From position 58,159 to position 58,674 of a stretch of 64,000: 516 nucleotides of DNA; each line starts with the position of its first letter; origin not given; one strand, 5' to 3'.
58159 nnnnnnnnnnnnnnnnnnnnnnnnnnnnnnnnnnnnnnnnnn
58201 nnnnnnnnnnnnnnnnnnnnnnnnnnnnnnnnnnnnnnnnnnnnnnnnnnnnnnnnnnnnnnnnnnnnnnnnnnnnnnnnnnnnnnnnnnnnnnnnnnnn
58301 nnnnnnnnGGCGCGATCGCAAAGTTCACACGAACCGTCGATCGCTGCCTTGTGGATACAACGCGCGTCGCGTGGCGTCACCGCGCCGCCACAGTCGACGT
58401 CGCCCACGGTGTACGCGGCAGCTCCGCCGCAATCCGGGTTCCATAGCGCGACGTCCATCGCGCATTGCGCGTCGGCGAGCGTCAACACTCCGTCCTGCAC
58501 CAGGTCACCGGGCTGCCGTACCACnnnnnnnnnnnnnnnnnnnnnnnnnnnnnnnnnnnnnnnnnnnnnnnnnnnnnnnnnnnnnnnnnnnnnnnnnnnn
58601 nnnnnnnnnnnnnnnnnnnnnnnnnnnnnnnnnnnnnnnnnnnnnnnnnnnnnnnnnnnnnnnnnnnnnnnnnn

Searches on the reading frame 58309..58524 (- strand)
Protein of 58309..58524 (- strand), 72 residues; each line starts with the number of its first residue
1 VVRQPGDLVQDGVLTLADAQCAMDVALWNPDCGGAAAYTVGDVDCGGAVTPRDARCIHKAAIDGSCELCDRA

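Call 9: search_protein_families(library=pfam, proteins=[window:58309-58524:-], max_evalue=10)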
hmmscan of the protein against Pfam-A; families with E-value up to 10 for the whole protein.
seq(72 aa): 1 family
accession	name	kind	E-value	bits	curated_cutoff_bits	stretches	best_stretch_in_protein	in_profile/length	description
PF16827.10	zf-HC3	-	0.064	13.9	25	1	43-72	28-59/67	zinc-finger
